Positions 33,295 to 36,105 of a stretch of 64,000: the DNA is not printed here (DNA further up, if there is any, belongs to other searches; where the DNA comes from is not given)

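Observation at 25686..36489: Eleven-gene co-directional array that embeds sulfate assimilation in an apparent sulfur-relay / Fe-S context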

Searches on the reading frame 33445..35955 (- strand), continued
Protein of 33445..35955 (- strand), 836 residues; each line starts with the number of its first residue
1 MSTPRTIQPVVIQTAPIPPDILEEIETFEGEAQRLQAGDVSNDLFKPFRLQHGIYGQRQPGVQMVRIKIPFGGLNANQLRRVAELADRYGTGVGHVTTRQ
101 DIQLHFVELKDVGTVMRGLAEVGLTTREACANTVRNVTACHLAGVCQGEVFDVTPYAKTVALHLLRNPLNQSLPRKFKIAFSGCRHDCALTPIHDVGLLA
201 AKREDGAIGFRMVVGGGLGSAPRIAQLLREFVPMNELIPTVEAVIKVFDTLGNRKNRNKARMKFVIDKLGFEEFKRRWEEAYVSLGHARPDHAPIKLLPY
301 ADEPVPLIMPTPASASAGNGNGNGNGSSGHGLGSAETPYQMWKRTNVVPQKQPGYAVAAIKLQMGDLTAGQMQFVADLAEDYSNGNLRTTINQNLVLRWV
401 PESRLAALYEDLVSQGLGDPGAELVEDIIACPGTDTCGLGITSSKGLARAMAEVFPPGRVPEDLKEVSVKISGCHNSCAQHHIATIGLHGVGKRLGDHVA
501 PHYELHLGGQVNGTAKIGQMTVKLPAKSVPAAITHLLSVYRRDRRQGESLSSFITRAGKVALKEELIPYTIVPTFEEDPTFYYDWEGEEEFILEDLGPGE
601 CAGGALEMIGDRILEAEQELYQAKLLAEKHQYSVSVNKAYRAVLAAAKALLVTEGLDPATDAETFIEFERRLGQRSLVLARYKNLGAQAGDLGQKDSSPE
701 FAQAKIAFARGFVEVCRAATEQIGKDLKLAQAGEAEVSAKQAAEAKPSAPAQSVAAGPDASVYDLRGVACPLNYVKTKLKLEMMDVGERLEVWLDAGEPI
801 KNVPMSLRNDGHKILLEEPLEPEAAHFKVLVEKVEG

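Call 39: search_solved_structures(query=window:33445-35955:-, show_alignments=2, max_evalue=1e-10)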
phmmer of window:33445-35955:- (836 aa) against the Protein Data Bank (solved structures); distinct sequences matched with E-value up to 1e-10: 20.
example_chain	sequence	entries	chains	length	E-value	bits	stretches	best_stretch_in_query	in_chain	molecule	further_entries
3b0h_A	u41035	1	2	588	7.1e-57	196.5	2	53-276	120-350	Nitrite reductase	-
3vlx_A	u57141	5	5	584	8e-56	193.1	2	57-280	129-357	Nitrite reductase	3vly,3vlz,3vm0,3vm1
3b0g_A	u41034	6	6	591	2.7e-55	191.3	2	57-280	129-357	Nitrite reductase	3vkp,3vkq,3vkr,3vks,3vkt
3b0l_A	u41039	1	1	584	2.9e-55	191.2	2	57-280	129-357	Nitrite reductase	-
3b0n_A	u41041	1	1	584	3.9e-55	190.8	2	57-280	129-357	Nitrite reductase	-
3b0m_A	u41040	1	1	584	3.9e-55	190.8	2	57-280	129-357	Nitrite reductase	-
3b0j_A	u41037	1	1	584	3.9e-55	190.8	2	57-280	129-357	Nitrite reductase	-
2akj_A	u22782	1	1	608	3e-49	171.3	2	60-279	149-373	Ferredoxin--nitrite reductase, chloroplast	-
1zj8_A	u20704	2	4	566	1e-42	149.7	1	64-284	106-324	Probable ferredoxin-dependent nitrite reductase NirA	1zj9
5h8v_A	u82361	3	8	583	4.3e-31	111.3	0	372-566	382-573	Sulfite reductase [ferredoxin], chloroplastic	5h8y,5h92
6c3x_A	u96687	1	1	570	5.2e-25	91.1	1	383-560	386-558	Sulfite reductase [NADPH] hemoprotein beta-component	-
1aop_A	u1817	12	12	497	6.6e-25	90.8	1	383-560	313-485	SULFITE REDUCTASE HEMOPROTEIN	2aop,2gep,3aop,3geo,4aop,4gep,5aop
6c3m_A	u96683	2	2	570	9.7e-25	90.3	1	383-560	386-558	Sulfite reductase [NADPH] hemoprotein beta-component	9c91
6c3z_A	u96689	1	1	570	9.7e-25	90.2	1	383-560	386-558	Sulfite reductase [NADPH] hemoprotein beta-component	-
4htr_A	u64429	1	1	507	1.5e-24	89.7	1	383-560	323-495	Sulfite reductase [NADPH] hemoprotein beta-component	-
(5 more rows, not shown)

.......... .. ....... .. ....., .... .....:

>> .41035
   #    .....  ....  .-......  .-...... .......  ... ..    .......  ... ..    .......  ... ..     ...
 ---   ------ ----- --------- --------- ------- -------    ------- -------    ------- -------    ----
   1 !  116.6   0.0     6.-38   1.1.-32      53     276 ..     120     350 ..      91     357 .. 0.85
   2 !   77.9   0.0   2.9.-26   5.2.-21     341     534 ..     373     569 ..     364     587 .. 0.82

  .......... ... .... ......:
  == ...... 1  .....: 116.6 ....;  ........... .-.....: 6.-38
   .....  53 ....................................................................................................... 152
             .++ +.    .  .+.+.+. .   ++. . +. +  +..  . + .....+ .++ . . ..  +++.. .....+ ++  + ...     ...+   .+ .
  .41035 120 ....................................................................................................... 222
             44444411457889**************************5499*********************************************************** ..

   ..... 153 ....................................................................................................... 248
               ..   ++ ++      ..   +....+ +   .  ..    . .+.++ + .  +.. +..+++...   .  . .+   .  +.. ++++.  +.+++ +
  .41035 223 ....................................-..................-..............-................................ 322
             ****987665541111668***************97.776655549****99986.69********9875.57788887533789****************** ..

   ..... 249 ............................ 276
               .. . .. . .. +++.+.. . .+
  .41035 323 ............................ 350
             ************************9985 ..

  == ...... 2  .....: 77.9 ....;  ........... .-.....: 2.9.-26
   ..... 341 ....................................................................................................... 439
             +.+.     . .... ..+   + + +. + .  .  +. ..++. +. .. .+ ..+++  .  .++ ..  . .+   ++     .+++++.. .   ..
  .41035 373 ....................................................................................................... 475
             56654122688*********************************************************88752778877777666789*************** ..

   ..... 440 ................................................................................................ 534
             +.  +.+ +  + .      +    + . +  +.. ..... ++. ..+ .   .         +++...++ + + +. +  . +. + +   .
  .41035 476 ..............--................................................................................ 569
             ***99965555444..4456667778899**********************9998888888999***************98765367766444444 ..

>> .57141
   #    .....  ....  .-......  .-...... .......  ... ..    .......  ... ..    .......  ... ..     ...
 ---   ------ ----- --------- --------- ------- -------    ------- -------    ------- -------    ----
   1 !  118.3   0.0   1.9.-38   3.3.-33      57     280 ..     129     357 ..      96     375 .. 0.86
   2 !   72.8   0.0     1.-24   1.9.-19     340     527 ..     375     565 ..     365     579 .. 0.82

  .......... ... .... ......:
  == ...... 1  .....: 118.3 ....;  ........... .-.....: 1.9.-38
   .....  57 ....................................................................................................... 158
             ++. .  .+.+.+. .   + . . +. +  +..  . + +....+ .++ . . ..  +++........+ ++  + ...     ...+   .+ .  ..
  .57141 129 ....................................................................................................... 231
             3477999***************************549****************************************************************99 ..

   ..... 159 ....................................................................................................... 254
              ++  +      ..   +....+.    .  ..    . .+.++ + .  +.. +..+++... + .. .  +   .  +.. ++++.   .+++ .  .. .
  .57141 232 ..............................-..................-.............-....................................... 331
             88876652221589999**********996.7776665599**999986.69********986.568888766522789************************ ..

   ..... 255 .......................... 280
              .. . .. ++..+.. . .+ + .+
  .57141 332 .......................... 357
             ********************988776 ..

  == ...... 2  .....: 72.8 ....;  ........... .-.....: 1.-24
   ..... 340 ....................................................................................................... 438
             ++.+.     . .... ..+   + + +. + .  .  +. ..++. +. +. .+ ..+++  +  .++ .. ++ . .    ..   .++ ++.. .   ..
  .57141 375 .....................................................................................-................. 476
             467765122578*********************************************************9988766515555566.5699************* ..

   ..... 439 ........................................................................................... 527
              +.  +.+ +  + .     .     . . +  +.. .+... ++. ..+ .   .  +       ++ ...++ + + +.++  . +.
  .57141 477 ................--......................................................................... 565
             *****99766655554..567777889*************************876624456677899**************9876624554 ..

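Call 40: find_encoding_contigs(protein=P0252, flank=8000, max_places=1)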
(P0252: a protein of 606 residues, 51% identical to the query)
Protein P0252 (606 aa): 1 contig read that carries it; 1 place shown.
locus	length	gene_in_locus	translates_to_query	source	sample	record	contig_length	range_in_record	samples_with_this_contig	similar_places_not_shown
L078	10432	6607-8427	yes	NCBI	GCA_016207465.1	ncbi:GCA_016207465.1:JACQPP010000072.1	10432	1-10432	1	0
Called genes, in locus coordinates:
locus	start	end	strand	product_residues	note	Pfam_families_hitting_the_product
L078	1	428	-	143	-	PF03600:CitMHS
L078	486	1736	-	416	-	PF00999:Na_H_Exchanger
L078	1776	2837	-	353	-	PF21088:MS_channel_1st, PF00924:MS_channel_2nd, PF21082:MS_channel_3rd (weak)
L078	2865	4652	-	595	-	PF19291:TREH_N, PF00723:Glyco_hydro_15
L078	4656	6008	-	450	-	PF20706:GT4-conflict, PF00534:Glycos_transf_1, PF13692:Glyco_trans_1_4, PF13524:Glyco_trans_1_2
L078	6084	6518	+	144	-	PF00582:Usp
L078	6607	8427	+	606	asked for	PF03460:NIR_SIR_ferr, PF01077:NIR_SIR, PF03460:NIR_SIR_ferr, PF01077:NIR_SIR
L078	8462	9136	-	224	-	PF00535:Glycos_transf_2, PF13641:Glyco_tranf_2_3 (weak)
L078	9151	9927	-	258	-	-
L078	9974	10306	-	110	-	-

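Call 41: find_encoding_contigs(protein=P0253, flank=8000, max_places=1)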
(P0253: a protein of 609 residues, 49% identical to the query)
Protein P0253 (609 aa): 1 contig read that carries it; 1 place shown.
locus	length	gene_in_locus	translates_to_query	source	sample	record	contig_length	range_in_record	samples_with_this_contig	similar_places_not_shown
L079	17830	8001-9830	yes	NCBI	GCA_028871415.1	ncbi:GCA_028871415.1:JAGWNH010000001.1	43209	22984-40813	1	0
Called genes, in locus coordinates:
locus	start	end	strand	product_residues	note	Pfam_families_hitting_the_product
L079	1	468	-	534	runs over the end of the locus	PF02142:MGS, PF01808:AICARFT_IMPCHas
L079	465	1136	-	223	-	PF00551:Formyl_trans_N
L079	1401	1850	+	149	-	PF02082:Rrf2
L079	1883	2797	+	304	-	PF00291:PALP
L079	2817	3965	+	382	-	PF02597:ThiS, PF00899:ThiF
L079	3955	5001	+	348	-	PF04143:Sulf_transp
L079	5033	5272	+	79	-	PF01206:TusA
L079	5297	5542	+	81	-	PF01206:TusA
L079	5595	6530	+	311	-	PF00291:PALP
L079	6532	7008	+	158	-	PF14464:Prok-JAB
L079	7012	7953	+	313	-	PF01925:TauE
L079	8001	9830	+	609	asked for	PF03460:NIR_SIR_ferr, PF01077:NIR_SIR, PF03460:NIR_SIR_ferr, PF01077:NIR_SIR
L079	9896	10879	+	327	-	-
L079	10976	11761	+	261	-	PF01507:PAPS_reduct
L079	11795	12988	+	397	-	PF14306:PUA_2, PF01747:ATP-sulfurylase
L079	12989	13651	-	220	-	PF00581:Rhodanese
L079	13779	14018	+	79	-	PF09383:NIL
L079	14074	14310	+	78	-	PF09383:NIL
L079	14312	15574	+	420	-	PF05810:NinF, PF00291:PALP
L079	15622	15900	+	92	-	PF02597:ThiS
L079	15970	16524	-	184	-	PF03938:OmpH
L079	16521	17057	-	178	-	-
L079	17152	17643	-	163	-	-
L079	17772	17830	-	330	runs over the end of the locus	PF02401:LYTB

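Call 42: find_encoding_contigs(protein=P0251, flank=8000, max_places=1)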
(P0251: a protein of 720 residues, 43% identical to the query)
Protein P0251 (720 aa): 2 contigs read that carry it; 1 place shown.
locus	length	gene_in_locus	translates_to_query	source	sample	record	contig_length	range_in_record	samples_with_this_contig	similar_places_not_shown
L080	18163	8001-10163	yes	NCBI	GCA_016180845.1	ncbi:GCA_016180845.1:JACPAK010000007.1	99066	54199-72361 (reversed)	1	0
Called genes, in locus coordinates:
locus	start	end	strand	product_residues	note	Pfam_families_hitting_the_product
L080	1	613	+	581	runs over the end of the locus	PF07973:tRNA_SAD, PF00587:tRNA-synt_2b, PF03129:HGTP_anticodon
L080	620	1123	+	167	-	PF05198:IF3_N, PF00707:IF3_C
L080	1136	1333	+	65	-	PF01632:Ribosomal_L35p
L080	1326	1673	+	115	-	PF00453:Ribosomal_L20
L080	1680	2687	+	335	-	PF02912:Phe_tRNA-synt_N, PF01409:tRNA-synt_2d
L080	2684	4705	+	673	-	PF03483:B3_4, PF03484:B5, PF17759:tRNA_synthFbeta, PF03147:FDX-ACB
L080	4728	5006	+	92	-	PF00216:Bac_DNA_binding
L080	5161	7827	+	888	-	PF17164:DUF5122 (faint), PF02412:TSP_3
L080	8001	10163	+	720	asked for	PF03460:NIR_SIR_ferr, PF01077:NIR_SIR, PF03460:NIR_SIR_ferr, PF01077:NIR_SIR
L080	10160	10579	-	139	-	PF04238:DUF420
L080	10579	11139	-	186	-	PF00578:AhpC-TSA, PF02630:SCO1-SenC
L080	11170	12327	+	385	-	PF07690:MFS_1, PF12832:MFS_1_like, PF07690:MFS_1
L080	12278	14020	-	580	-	PF02628:COX15-CtaA, PF01040:UbiA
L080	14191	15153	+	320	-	PF02661:Fic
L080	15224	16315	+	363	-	PF00069:Pkinase, PF07714:PK_Tyr_Ser-Thr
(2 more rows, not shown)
